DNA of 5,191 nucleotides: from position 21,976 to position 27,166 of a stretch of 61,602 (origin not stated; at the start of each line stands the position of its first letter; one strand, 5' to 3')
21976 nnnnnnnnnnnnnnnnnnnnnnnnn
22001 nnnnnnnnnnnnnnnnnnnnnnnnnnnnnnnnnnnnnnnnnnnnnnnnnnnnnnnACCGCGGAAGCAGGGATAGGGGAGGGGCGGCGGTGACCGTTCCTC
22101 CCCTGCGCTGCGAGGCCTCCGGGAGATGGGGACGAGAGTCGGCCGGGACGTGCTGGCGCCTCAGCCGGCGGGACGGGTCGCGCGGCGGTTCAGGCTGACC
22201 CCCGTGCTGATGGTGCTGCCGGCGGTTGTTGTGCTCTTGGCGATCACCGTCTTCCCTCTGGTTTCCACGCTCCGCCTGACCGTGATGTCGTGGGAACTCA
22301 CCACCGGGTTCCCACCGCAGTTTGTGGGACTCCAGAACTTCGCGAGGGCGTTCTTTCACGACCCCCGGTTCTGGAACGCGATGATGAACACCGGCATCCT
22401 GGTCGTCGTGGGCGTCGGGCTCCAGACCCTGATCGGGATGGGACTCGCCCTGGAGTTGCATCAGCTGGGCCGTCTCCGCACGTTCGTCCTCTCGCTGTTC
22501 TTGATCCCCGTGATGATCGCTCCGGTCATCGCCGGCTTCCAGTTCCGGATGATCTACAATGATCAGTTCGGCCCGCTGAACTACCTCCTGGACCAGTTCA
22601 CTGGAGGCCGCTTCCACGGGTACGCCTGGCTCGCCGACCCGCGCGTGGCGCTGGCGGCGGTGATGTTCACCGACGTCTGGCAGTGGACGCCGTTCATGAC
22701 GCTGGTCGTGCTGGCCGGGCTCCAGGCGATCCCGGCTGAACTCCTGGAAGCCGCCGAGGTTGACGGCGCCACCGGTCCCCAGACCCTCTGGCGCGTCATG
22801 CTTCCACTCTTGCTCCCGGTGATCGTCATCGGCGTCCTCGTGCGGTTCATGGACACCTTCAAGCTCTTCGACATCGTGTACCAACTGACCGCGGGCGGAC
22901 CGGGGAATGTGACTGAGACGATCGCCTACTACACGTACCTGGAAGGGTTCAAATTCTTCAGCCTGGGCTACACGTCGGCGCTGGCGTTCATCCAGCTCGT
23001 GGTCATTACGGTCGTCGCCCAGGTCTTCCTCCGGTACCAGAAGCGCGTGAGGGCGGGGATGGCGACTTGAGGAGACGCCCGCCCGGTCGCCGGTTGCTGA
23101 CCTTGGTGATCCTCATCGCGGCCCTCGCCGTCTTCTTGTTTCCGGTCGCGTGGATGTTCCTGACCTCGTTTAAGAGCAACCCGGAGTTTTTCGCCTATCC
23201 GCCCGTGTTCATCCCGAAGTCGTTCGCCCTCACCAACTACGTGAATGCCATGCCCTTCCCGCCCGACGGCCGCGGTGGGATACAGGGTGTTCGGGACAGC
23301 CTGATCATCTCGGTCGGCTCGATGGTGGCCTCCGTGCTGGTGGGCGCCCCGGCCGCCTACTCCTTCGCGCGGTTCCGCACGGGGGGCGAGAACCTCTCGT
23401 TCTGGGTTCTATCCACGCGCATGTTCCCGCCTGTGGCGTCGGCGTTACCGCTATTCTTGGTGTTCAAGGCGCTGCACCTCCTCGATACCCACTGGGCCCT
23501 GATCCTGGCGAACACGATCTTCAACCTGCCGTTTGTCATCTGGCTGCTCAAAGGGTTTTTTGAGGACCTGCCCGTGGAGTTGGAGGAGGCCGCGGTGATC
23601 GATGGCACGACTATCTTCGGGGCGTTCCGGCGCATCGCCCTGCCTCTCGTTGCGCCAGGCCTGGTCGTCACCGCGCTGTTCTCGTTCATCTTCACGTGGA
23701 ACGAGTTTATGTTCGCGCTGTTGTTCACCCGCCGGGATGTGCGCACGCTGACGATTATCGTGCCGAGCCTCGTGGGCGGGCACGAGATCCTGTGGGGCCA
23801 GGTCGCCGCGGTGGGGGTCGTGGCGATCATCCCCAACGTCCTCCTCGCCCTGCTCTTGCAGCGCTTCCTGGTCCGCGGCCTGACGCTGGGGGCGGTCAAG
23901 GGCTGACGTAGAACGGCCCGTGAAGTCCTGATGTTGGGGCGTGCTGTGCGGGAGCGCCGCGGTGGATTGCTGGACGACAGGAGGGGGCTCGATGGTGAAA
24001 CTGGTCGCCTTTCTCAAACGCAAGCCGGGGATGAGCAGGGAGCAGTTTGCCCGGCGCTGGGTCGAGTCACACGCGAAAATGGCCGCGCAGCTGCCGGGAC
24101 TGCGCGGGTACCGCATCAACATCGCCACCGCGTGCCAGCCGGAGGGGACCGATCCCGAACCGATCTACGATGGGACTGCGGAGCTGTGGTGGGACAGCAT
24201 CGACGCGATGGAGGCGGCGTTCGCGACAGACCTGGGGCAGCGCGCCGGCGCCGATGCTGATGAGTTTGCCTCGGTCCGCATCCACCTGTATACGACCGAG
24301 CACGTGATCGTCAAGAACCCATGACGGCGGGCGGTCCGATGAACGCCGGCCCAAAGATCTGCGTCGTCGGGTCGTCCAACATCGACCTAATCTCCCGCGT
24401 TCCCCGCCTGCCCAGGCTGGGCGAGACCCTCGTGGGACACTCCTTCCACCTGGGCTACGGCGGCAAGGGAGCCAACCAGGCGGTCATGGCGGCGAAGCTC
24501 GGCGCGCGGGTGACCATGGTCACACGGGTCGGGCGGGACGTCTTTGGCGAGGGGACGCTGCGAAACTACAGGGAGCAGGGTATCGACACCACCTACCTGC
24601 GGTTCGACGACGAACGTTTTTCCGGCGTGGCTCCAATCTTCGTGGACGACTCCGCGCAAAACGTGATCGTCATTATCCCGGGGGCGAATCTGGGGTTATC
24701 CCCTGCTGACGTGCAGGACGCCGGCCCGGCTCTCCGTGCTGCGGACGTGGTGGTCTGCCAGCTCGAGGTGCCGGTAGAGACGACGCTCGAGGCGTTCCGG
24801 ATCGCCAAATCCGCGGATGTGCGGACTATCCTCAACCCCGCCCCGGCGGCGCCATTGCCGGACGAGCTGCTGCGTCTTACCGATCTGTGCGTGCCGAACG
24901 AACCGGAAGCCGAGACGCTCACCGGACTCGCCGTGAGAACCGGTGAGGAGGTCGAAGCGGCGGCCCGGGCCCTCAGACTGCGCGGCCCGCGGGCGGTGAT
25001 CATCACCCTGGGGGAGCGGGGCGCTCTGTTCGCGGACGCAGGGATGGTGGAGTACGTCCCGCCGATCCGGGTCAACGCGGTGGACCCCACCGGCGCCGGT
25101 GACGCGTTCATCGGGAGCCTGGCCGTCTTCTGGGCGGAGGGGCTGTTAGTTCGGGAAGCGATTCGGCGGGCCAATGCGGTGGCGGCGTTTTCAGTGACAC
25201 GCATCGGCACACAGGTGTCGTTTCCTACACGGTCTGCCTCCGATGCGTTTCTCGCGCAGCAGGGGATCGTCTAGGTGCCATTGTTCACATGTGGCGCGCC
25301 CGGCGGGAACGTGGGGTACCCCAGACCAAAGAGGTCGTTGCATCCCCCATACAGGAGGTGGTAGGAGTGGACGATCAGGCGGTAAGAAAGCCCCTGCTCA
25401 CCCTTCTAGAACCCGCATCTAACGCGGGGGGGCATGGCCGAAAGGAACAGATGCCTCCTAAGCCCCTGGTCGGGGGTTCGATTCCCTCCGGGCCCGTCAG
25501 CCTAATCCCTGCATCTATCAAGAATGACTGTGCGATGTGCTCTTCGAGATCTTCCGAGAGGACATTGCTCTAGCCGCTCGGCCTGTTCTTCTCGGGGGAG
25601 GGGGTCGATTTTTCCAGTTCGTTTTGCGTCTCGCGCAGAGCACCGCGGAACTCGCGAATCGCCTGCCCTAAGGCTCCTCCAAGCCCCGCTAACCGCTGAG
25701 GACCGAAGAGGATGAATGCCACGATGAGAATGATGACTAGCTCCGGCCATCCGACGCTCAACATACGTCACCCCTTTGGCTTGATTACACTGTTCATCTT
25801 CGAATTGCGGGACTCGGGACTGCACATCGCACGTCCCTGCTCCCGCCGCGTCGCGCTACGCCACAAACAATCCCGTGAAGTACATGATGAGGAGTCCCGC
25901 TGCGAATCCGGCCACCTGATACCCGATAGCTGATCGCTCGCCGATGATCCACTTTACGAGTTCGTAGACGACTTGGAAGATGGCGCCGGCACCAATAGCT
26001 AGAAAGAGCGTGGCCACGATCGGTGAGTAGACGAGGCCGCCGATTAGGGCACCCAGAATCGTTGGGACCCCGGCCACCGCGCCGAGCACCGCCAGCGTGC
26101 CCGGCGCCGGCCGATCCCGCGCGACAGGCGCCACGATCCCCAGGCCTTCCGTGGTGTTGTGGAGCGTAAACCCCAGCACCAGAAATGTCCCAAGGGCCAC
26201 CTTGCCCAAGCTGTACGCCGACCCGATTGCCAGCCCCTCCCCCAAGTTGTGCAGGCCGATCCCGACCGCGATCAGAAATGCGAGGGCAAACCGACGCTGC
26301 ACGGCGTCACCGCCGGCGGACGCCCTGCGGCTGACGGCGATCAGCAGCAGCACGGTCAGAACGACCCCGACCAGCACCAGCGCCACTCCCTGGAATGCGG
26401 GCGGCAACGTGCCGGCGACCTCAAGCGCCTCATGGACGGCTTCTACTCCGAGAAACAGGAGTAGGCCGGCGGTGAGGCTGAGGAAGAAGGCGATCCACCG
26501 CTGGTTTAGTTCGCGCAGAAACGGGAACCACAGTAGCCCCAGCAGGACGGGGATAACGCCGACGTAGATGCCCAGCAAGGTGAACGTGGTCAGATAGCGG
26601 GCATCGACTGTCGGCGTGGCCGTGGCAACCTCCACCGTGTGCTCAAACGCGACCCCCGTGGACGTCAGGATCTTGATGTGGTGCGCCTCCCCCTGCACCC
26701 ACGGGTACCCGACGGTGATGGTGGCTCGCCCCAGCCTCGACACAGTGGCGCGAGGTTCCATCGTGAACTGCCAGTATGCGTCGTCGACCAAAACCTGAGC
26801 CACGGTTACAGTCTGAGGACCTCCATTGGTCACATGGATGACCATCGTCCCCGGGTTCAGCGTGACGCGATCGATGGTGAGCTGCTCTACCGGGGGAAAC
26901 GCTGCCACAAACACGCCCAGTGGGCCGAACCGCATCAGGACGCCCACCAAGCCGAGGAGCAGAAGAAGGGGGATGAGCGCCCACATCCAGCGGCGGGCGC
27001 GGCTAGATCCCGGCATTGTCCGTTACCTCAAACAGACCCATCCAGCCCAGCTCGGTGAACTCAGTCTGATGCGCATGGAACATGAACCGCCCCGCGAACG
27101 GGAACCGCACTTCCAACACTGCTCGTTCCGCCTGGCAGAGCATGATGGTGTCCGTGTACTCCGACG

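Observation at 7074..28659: One intact tRNA-Arg(CCU) followed by three same-orientation copies of its 3' half: a serially used integration hot spot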

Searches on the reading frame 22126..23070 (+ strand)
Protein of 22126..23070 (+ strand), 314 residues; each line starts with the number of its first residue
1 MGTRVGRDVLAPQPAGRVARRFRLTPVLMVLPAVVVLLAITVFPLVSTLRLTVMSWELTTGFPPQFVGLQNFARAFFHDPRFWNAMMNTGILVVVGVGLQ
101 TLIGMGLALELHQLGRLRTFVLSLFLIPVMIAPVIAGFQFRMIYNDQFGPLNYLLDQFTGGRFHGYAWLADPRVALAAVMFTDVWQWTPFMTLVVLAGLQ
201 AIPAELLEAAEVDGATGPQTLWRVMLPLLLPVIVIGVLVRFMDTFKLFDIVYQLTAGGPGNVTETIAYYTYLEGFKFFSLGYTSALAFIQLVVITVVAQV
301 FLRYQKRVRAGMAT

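Call 11: search_protein_families(library=pfam, proteins=[window:22126-23070:+])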
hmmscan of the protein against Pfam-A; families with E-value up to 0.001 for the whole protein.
window:22126-23070:+ (314 aa): 1 family
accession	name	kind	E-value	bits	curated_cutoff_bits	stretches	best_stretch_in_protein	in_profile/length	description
PF00528.27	BPD_transp_1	-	9.5e-20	71.5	26.4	1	102-309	3-183/184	Binding-protein-dependent transport system inner membrane component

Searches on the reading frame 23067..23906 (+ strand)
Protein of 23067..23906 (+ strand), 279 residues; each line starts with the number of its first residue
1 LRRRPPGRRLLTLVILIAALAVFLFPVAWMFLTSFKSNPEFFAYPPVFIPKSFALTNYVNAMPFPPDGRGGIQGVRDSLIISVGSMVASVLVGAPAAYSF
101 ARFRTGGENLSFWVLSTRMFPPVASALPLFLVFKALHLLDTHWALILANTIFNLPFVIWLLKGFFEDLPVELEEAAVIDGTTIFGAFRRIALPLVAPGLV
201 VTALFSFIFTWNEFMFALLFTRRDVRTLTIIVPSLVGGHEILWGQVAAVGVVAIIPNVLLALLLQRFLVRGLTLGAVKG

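Call 11: search_protein_families(library=pfam, proteins=[window:23067-23906:+])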
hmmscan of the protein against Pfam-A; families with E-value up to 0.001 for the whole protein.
window:23067-23906:+ (279 aa): 1 family
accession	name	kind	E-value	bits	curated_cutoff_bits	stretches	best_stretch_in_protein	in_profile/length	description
PF00528.27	BPD_transp_1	-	6.6e-13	49.2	26.4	1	90-272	2-182/184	Binding-protein-dependent transport system inner membrane component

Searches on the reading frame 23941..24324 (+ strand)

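Call 11: search_protein_families(library=pfam, proteins=[window:23941-24324:+])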
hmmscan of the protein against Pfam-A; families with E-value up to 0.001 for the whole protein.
window:23941-24324:+ (127 aa): 1 family
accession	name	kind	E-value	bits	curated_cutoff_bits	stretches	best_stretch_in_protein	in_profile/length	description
PF07110.17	EthD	-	6.2e-16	59.8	22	1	28-111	1-94/96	EthD domain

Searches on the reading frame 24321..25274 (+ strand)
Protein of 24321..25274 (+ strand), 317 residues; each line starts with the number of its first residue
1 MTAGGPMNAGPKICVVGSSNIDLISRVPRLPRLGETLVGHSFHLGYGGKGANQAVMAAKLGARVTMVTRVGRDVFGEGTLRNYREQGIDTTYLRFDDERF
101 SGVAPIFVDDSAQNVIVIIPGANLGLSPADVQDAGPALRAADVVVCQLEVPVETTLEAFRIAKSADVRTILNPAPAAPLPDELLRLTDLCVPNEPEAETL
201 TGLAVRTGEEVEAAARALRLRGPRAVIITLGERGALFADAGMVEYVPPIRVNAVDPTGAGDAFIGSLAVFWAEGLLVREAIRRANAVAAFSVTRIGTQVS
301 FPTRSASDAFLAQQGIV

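Call 11: search_protein_families(library=pfam, proteins=[window:24321-25274:+])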
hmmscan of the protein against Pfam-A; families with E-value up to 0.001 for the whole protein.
window:24321-25274:+ (317 aa): 2 families
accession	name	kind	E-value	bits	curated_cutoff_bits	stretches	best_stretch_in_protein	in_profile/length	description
PF00294.29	PfkB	-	2.2e-70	237.8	25.8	1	12-303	3-301/302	pfkB family carbohydrate kinase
PF08543.17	Phos_pyr_kin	-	7.1e-12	45.7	27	1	169-286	102-226/246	Phosphomethylpyrimidine kinase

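Call 19: find_encoding_contigs(protein=window:24321-25274:+, flank=10000, max_places=10)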
Protein window:24321-25274:+ (317 aa): 19 contigs read that carry it; 10 places shown.
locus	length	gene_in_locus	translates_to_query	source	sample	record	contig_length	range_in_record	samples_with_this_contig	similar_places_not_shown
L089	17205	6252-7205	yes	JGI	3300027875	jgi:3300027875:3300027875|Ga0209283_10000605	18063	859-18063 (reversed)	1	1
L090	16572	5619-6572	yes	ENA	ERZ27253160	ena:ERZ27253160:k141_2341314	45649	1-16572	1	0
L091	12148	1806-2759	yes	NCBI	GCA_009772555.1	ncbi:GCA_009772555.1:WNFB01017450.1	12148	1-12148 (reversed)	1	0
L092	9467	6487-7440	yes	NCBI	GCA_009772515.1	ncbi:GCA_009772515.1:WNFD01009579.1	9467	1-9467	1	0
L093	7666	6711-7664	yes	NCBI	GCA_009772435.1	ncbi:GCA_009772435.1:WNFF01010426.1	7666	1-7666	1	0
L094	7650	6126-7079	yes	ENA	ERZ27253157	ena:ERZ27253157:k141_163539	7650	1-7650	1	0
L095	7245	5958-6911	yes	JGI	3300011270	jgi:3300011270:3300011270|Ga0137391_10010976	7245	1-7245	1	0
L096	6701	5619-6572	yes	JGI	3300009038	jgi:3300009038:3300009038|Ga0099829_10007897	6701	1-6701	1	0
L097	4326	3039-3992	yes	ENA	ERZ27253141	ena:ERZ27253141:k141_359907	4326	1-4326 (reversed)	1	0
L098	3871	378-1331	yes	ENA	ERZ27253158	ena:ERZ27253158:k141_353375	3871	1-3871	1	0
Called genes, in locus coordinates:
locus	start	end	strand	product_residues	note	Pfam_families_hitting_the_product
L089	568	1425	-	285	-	PF00528:BPD_transp_1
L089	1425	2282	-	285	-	PF00528:BPD_transp_1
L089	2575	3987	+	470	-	PF01547:SBP_bac_1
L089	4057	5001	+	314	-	PF00528:BPD_transp_1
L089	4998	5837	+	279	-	PF00528:BPD_transp_1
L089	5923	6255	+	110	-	PF07110:EthD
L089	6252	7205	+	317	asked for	PF00294:PfkB, PF08543:Phos_pyr_kin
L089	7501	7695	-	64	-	PF02416:TatA_B_E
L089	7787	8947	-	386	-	PF02535:Zip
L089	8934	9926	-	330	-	PF07732:Cu-oxidase_3, PF07731:Cu-oxidase_2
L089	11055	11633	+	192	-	PF00211:Guanylate_cyc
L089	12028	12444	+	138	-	PF00027:cNMP_binding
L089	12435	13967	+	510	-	PF07992:Pyr_redox_2, PF13738:Pyr_redox_3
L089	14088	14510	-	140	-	PF00027:cNMP_binding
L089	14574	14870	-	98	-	-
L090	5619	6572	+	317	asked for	PF00294:PfkB, PF08543:Phos_pyr_kin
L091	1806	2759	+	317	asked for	PF00294:PfkB, PF08543:Phos_pyr_kin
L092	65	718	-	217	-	-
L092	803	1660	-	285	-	PF00528:BPD_transp_1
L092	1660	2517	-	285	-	PF00528:BPD_transp_1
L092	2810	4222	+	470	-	PF01547:SBP_bac_1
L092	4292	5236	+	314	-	PF00528:BPD_transp_1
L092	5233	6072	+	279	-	PF00528:BPD_transp_1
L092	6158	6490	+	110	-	PF07110:EthD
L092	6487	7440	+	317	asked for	PF00294:PfkB, PF08543:Phos_pyr_kin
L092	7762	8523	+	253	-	PF07366:SnoaL (faint), PF12680:SnoaL_2 (weak)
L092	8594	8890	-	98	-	-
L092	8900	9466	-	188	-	?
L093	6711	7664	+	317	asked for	PF00294:PfkB, PF08543:Phos_pyr_kin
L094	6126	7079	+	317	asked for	PF00294:PfkB, PF08543:Phos_pyr_kin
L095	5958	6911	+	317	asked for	PF00294:PfkB, PF08543:Phos_pyr_kin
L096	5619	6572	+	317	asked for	PF00294:PfkB, PF08543:Phos_pyr_kin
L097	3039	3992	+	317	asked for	PF00294:PfkB, PF08543:Phos_pyr_kin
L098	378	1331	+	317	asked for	PF00294:PfkB, PF08543:Phos_pyr_kin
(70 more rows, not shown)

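Call 57: search_protein_families(library=pfam, proteins=[L092:7762-8523:+], max_evalue=0.01)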
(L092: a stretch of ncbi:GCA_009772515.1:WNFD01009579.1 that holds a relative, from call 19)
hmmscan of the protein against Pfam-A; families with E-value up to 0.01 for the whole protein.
L092:7762-8523:+ (253 aa): 2 families
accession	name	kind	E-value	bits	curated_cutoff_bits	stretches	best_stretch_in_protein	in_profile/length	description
PF12680.13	SnoaL_2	-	1.6e-12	48.4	27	2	10-99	3-102/102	SnoaL-like domain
PF07366.18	SnoaL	-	5.9e-11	42.7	28.4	2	85-105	99-119/126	SnoaL-like polyketide cyclase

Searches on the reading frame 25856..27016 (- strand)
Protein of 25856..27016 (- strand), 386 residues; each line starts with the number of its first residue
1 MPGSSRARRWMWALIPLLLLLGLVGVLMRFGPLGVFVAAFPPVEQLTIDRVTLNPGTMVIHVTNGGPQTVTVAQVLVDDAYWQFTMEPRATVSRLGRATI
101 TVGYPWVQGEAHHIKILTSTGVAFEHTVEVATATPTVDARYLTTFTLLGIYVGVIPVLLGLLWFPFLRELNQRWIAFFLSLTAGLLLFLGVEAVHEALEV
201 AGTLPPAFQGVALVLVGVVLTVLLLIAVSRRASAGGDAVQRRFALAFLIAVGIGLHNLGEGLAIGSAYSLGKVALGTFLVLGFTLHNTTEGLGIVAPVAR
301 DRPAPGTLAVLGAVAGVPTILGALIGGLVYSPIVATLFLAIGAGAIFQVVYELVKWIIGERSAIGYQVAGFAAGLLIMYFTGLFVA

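Call 12: search_protein_families(library=pfam, proteins=[window:25856-27016:-])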
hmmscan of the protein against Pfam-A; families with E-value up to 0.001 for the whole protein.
window:25856-27016:- (386 aa): 1 family
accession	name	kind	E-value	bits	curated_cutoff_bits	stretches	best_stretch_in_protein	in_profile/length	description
PF02535.28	Zip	-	4.5e-08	33.1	35.1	1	235-379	167-320/323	ZIP Zinc transporter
